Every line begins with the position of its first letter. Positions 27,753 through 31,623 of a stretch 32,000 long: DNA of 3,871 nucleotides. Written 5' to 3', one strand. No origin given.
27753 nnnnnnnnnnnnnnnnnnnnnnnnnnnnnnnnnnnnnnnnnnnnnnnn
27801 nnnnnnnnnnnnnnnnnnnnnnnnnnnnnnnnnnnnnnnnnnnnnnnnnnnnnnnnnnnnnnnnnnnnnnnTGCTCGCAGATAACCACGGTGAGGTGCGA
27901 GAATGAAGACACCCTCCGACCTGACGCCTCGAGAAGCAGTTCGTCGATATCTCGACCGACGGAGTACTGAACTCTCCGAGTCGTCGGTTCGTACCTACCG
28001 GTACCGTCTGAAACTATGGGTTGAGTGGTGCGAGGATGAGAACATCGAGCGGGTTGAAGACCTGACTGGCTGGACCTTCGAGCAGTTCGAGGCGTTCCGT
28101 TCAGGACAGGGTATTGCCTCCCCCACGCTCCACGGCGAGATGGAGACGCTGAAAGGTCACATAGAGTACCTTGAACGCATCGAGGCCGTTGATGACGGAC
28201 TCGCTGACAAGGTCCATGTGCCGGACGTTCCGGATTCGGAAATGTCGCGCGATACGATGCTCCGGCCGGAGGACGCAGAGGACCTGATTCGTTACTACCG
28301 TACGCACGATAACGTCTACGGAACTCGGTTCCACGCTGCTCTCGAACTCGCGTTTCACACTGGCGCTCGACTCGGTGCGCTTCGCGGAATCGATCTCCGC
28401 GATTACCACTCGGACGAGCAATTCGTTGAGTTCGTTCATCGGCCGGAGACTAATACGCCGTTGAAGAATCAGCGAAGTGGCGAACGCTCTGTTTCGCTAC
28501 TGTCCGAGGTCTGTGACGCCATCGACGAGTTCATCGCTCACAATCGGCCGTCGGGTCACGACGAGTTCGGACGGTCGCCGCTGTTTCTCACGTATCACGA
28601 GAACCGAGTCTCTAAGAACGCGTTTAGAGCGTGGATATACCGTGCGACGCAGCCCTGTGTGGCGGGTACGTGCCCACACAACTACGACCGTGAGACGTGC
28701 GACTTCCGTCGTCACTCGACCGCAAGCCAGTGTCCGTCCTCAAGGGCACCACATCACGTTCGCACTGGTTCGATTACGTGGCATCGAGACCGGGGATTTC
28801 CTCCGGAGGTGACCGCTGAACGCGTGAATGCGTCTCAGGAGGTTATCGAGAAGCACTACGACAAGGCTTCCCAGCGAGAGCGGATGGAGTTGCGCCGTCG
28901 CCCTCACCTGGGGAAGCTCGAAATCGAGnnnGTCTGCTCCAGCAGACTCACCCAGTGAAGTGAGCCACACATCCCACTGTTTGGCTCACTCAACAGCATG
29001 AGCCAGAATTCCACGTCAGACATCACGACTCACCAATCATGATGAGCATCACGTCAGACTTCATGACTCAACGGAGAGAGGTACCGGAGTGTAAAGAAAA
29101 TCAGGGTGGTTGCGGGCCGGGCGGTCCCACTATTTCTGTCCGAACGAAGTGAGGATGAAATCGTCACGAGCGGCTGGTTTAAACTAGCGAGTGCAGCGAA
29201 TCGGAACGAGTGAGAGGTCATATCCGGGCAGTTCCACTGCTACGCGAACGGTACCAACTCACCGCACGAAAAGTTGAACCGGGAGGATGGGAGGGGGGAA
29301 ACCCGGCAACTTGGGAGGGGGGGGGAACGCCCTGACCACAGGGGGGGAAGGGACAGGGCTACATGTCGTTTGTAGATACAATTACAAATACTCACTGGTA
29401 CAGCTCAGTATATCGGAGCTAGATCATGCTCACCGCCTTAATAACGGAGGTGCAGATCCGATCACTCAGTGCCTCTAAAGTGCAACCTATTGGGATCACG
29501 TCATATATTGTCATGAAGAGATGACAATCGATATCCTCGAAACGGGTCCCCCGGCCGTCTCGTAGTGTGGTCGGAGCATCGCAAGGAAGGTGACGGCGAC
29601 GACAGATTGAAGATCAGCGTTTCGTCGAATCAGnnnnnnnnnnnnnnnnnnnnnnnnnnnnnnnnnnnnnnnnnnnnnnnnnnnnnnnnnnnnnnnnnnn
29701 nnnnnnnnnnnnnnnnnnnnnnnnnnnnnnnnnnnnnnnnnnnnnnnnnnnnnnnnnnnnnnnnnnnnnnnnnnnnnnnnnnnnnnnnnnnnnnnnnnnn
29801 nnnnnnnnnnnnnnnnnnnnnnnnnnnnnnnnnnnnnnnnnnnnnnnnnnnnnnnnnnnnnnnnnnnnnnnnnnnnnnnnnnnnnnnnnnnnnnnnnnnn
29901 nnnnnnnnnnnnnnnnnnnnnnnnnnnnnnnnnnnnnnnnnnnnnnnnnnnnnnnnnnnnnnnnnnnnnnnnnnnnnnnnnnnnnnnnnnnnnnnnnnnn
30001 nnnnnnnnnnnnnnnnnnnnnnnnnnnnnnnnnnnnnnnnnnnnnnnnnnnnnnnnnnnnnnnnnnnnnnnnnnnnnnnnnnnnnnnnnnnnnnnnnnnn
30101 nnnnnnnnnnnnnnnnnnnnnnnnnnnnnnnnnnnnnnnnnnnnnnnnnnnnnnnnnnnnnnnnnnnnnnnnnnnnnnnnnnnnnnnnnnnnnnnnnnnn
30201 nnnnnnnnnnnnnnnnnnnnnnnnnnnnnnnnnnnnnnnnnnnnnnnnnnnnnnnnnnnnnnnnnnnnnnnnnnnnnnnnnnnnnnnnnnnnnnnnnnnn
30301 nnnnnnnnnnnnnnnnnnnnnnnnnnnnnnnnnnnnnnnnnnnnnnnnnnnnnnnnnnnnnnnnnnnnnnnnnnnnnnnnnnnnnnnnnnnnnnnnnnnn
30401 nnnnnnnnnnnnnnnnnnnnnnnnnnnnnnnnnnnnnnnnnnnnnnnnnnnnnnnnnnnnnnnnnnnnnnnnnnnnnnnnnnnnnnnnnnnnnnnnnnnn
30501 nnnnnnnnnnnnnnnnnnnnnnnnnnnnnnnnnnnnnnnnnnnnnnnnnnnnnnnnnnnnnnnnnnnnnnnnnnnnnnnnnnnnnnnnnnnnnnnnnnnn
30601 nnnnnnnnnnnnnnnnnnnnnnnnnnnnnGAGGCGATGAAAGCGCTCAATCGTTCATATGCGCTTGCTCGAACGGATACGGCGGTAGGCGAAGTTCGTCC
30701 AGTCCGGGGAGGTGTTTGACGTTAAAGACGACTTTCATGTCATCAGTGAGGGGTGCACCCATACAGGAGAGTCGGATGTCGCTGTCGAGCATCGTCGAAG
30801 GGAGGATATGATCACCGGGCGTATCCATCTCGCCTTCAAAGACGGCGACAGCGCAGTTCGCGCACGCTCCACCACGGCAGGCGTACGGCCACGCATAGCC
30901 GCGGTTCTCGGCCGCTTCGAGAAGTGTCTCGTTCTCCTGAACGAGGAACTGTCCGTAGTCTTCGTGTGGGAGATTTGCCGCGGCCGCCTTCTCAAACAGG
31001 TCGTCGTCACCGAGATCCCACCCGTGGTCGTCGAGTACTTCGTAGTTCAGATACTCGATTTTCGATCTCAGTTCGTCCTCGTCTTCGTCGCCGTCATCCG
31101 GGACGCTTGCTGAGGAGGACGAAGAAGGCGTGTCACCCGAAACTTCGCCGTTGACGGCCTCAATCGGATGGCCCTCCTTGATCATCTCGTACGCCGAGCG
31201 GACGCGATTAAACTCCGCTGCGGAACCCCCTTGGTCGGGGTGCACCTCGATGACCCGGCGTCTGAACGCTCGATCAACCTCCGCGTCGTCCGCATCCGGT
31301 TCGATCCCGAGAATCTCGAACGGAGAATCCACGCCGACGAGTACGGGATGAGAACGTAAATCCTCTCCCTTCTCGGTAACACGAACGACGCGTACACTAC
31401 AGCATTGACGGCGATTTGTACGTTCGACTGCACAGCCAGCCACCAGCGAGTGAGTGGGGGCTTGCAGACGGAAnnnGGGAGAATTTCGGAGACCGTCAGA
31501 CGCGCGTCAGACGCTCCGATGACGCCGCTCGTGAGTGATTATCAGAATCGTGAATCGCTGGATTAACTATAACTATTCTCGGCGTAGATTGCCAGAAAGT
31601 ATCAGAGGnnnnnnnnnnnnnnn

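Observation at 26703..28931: Integrase operon preceded by three zinc-binding mini-proteins and a J-domain protein, all translationally coupled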

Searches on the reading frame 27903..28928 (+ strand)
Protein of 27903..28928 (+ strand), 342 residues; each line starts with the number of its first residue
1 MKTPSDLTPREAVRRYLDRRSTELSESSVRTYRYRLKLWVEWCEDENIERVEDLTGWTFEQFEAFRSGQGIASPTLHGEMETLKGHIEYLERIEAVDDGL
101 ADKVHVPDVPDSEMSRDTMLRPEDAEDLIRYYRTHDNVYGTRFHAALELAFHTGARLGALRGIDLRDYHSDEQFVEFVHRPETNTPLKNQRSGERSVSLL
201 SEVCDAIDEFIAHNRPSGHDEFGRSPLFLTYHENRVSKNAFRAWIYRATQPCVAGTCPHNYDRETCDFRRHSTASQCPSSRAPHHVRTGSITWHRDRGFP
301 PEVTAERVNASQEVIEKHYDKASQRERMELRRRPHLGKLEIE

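Call 3: search_protein_families(library=pfam, proteins=[window:27903-28928:+], max_evalue=1)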
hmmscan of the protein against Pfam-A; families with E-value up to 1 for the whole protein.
window:27903-28928:+ (342 aa): 4 families
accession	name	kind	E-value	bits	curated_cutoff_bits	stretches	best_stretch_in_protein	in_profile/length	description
PF00589.27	Phage_integrase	-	1.5e-06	28.5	27.1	1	120-250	3-119/172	Phage integrase family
PF02899.23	Phage_int_SAM_1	-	0.00046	20.8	22.3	1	21-90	11-79/83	Phage integrase, N-terminal SAM-like domain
PF13102.12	Phage_int_SAM_5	-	0.029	15.2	22.3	1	13-88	6-80/98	Phage integrase SAM-like domain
PF06941.18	NT5C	-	0.093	13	24.8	1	29-95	13-81/180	5' nucleotidase, deoxy (Pyrimidine), cytosolic type C protein (NT5C)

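Call 55: search_dna_similar(query=window:27903-28928:+, collection=phages, mode=protein, max_evalue=0.001, max_rows=30)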
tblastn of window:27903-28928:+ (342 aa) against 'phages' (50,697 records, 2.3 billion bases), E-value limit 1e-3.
Records with a match: 13; places in all: 13; records where one place covers at least 80% of the query: 12.
Best place of each record, by identity: 60-80% 1; <60% 12.
By first word of the organism name: Halorubrum 5; Haloarcula 3; Haloferax 2; Saline 2; Parageobacillus 1.
By host as written in the record: Haloarcula hispanica 3; - 2; Natrinema sp. J7-1 2; Halorubrum sp. 2; Haloferax sp. Atlit 48N 1; Halorubrum coriense 1; Haloferax gibbonsii Ma2.38 1; Parageobacillus thermoglucosidasius 23.6 1.
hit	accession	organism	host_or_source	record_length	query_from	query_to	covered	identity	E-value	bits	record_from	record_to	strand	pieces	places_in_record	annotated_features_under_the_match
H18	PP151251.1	Haloferax phage LSV-48N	Haloferax sp. Atlit 48N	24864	4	342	99%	60.8%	1e-135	431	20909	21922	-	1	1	integrase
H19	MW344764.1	Halorubrum virus Humcor2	Halorubrum coriense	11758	2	342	100%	47.3%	6e-92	305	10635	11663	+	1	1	XerC/D-like integrase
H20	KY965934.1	Halorubrum pleomorphic virus 9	haloarchaeal strain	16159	6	328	94%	38.5%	8e-68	236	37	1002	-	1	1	integrase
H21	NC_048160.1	Halorubrum pleomorphic virus 9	haloarchaeal strain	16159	6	328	94%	38.5%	8e-68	236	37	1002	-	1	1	site-specific integrase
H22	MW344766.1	Haloferax virus Halfgib1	Haloferax gibbonsii Ma2.38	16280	7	332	95%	37.1%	9e-59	209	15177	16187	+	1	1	int: XerC/D-like integrase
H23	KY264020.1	Haloarcula hispanica pleomorphic virus 4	Haloarcula hispanica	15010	7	332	95%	37.0%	1e-64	226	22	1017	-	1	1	integrase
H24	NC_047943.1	Haloarcula hispanica pleomorphic virus 4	Haloarcula hispanica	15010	7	332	95%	37.0%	1e-64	226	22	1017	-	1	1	tyrosine-type recombinase/integrase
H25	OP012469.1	Saline Natrinema sp. J7-1 virus 2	Natrinema sp. J7-1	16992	7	332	95%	37.0%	2e-63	223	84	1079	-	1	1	site-specific integrase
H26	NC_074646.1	Saline Natrinema sp. J7-1 virus 2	Natrinema sp. J7-1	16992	7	332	95%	37.0%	2e-63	223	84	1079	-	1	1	site-specific integrase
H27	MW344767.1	Haloarcula virus Harhisp1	Haloarcula hispanica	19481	6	333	96%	36.0%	3e-61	217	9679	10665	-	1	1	XerC/D-like integrase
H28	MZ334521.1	Halorubrum tailed virus 25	Halorubrum sp.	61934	4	331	96%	30.8%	5e-43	164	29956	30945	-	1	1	integrase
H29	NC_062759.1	Halorubrum tailed virus 25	Halorubrum sp.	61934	4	331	96%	30.8%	5e-43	164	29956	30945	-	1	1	integrase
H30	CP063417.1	Parageobacillus phage JGon-2020a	Parageobacillus thermoglucosidasius 23.6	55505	25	243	64%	23.3%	2e-4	49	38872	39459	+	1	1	record has no annotation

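Call 86: search_protein_families(library=phrogs, proteins=[window:27903-28928:+], max_evalue=0.01)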
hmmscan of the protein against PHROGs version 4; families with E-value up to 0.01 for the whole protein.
window:27903-28928:+ (342 aa): 2 families
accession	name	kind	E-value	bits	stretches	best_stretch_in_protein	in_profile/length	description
phrog_1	-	integration and excision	2.2e-26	94.3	1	4-329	161-442/611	integrase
phrog_216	-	integration and excision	3.7e-08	33.8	1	113-326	49-228/301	integrase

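Call 87: search_protein_families(library=ncbifam, proteins=[window:27903-28928:+], max_evalue=0.01)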
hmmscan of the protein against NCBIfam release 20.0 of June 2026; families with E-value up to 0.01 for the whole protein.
window:27903-28928:+ (342 aa): 4 families
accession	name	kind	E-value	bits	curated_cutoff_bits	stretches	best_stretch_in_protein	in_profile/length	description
TIGR02225.1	recomb_XerD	equivalog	1.2e-14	54.4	329.6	1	22-250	11-225/290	site-specific tyrosine recombinase XerD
TIGR02224.1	recomb_XerC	equivalog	3.3e-13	49.7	335.15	1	20-259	9-239/295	tyrosine recombinase XerC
NF001399.0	PRK00283.1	subfamily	4.8e-12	45.7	279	1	11-250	7-233/300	tyrosine recombinase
NF002331.0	PRK01287.1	subfamily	4.5e-09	35.8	371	1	10-250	27-262/365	site-specific tyrosine recombinase XerC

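Call 89: get_annotated_region(hit=H19, flank=4000)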
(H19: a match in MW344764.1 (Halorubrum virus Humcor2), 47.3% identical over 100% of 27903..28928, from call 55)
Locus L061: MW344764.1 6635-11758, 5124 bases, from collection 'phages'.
description: Halorubrum virus Humcor2, complete genome.
organism: Halorubrum virus Humcor2 (NCBI taxid 2809243)
taxonomy: Viruses; Monodnaviria; Trapavirae; Saleviricota; Huolimaviricetes; Haloruvirales; Pleolipoviridae; Alphapleolipovirus
host: Halorubrum coriense; source: -; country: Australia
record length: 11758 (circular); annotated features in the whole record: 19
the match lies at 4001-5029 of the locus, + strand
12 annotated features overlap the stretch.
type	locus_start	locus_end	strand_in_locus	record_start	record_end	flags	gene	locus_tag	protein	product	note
CDS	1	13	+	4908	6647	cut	-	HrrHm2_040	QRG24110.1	spike protein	similar to VP5 precursor [Halorubrum pleomorphic virus 6], and VP5 precursor [Halorubrum pleomorphic virus 2]; ...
CDS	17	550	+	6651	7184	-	-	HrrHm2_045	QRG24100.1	hypothetical protein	similar to ORF6 [Halorubrum pleomorphic virus 2]; predicted signal sequence and C-terminal transmembrane domain ...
CDS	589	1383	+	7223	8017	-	-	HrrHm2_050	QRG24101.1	hypothetical protein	similar to ORF6 [Halorubrum pleomorphic virus 2] and ORF7 [Halorubrum pleomorphic virus 6]; two predicted transmembrane ...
CDS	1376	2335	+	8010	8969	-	-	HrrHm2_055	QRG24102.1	putative ATPase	similar to ORF8 [Halorubrum pleomorphic virus 2] and ORF7 [Haloarcula hispanica pleomorphic virus 1]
CDS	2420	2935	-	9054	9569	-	-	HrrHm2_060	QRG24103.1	hypothetical protein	predicted C-terminal transmembrane domain (Phobius)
CDS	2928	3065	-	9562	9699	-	-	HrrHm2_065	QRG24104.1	hypothetical protein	-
CDS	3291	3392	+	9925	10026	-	-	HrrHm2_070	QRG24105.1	hypothetical protein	-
CDS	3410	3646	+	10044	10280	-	-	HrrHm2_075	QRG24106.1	hypothetical protein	-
CDS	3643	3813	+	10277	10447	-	-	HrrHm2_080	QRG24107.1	CxxC motif protein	contains two CxxC motifs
CDS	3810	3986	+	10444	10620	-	-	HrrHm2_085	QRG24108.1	CxxC motif protein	-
CDS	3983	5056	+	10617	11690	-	-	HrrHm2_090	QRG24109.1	XerC/D-like integrase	-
misc_recomb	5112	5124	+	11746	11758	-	-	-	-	-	attP; sequence matching tRNA-Pro, C464_t04328 [Halorubrum coriense DSM 10284]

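Call 90: get_annotated_region(hit=H22, flank=4000)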
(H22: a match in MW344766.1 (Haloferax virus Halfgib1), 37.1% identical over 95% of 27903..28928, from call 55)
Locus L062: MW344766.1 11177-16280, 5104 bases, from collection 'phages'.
description: Haloferax virus Halfgib1, complete genome.
organism: Haloferax virus Halfgib1 (NCBI taxid 2809245)
taxonomy: Viruses; Monodnaviria; Trapavirae; Saleviricota; Huolimaviricetes; Haloruvirales; Pleolipoviridae
host: Haloferax gibbonsii Ma2.38; source: -; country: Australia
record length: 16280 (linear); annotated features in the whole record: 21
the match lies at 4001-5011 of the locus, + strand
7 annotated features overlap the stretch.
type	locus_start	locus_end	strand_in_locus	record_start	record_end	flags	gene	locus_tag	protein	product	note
CDS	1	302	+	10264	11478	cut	dcm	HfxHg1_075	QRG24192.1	DNA cytosine methyltransferase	conserved domain Dcm (COG0270), site-specific DNA-cytosine methylase; DNA cytosine methyltransferase Dcm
CDS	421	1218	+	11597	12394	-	-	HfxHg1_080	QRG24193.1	hypothetical protein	-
CDS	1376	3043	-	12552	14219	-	-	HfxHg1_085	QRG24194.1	tetratricopeptide repeat protein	tetratricopeptide repeat (TPR) protein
CDS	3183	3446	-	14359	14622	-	-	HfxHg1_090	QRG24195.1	winged helix-turn-helix transcriptional regulator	similar to ORF 11 of plasmid pHK2 [Haloferax lucentense DSM 14919]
CDS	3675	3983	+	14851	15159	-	-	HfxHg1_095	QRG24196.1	hypothetical protein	similar to ORF12 of plasmid pHK2 [Haloferax lucentense DSM 14919]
CDS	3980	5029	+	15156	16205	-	int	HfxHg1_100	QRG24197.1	XerC/D-like integrase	-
misc_recomb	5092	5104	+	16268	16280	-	-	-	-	-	attP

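Call 91: get_annotated_region(hit=H23, flank=4000)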
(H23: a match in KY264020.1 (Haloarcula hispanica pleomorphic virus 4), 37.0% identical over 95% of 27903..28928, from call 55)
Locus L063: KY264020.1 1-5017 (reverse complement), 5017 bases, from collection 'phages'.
description: Haloarcula hispanica pleomorphic virus 4 strain 1A_s5a-1/hispanica, complete genome.
organism: Haloarcula hispanica pleomorphic virus 4 (NCBI taxid 1980140)
taxonomy: Viruses; Monodnaviria; Trapavirae; Saleviricota; Huolimaviricetes; Haloruvirales; Pleolipoviridae; Betapleolipovirus; Betapleolipovirus HHPV4
host: Haloarcula hispanica; source: induced from halophilic archaeon; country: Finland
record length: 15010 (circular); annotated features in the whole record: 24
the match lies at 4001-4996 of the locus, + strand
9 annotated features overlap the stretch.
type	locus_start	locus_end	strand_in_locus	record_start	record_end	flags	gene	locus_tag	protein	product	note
CDS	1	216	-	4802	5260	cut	-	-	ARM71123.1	VP9 protein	gene 9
CDS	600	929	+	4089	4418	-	-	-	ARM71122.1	hypothetical protein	ORF8; putative protein 8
CDS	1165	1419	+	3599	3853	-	-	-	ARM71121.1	hypothetical protein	ORF7; putative protein 7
CDS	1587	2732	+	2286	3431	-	-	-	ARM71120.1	hypothetical protein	ORF6; putative protein 6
CDS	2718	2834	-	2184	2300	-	-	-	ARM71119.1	hypothetical protein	ORF5; putative protein 5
CDS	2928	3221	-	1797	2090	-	-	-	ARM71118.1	PhiH1-like repressor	ORF4; putative protein 4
CDS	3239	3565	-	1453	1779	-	-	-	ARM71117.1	PhiH1-like repressor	ORF3; putative protein 3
CDS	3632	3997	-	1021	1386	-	-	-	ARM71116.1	hypothetical protein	ORF2; putative protein 2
CDS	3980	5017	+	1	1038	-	-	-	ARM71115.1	integrase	ORF1; putative protein 1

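Call 92: get_annotated_region(hit=H27, flank=4000)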
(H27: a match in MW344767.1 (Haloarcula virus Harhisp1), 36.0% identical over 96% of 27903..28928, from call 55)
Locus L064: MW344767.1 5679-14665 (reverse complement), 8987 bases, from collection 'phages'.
description: Haloarcula virus Harhisp1, complete genome.
organism: Haloarcula virus Harhisp1 (NCBI taxid 2809246)
taxonomy: Viruses; Monodnaviria; Trapavirae; Saleviricota; Huolimaviricetes; Haloruvirales; Pleolipoviridae
host: Haloarcula hispanica; source: -; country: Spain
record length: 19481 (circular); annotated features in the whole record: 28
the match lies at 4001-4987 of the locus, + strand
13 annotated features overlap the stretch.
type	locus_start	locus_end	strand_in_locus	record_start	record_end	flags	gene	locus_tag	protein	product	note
CDS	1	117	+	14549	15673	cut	-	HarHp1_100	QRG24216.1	hypothetical protein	-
CDS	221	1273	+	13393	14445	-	rep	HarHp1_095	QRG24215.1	Orc1-type DNA replication protein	Orc1-type DNA replication protein Rep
CDS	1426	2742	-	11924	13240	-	-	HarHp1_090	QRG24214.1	YjbI family pentapeptide-repeat protein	predicted C-terminal transmembrane domain (Phobius); pentapeptide repeat protein (IPR001646)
CDS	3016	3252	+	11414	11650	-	-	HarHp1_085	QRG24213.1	hypothetical protein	-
CDS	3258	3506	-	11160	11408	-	-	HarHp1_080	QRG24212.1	winged helix DNA-binding domain protein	-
CDS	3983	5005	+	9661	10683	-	-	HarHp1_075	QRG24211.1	XerC/D-like integrase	-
misc_recomb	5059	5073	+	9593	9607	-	-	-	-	-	attP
CDS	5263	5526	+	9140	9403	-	-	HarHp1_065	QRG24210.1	CxxC motif protein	contains two CxxC motifs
CDS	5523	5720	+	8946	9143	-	-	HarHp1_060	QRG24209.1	hypothetical protein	similar to protein 13, ANW09674.1, [Haloarcula hispanica pleomorphic virus 3]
CDS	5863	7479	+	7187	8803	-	-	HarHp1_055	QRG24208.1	hypothetical protein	similar to ORF9, AFD04008.1, [Halorubrum pleomorphic virus 3]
CDS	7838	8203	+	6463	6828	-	-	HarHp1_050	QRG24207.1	hypothetical protein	similar to protein 10, ANW09671.1, [Haloarcula hispanica pleomorphic virus 3]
CDS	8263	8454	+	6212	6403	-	-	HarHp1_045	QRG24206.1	hypothetical protein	similar to protein 9, ANW09670.1, [Haloarcula hispanica pleomorphic virus 3]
CDS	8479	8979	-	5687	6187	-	-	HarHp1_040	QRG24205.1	hypothetical protein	similar to putative protein 8, ANW09669.1, [Haloarcula hispanica pleomorphic virus 3]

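Call 119: search_protein_families(library=pfam, proteins=[L056:3583-3750:+, L056:3714-4001:+], max_evalue=0.01)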
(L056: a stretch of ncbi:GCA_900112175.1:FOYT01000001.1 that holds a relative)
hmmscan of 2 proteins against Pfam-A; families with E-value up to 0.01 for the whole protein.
L056:3583-3750:+ (56 aa): 1 family
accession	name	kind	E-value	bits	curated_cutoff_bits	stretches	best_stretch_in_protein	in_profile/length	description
PF24461.1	DUF7576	-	0.0049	17.1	27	1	3-45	16-50/60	Family of unknown function (DUF7576)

L056:3714-4001:+ (96 aa): 1 family
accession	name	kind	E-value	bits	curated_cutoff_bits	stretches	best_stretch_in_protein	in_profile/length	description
PF02945.21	Endonuclease_7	-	0.0067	16.8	23.6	1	30-78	22-69/82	Recombination endonuclease VII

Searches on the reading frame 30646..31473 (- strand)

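Call 20: search_protein_families(library=pfam, proteins=[window:30646-31473:-], max_evalue=0.01)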
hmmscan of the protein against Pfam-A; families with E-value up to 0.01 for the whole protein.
window:30646-31473:- (275 aa): 2 families
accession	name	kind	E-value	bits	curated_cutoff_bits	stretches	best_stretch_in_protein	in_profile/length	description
PF00111.32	Fer2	-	5.4e-12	45.9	21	1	176-238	10-73/77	2Fe-2S iron-sulfur cluster binding domain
PF00226.36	DnaJ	-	7e-10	39.3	27.8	1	51-99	2-54/63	DnaJ domain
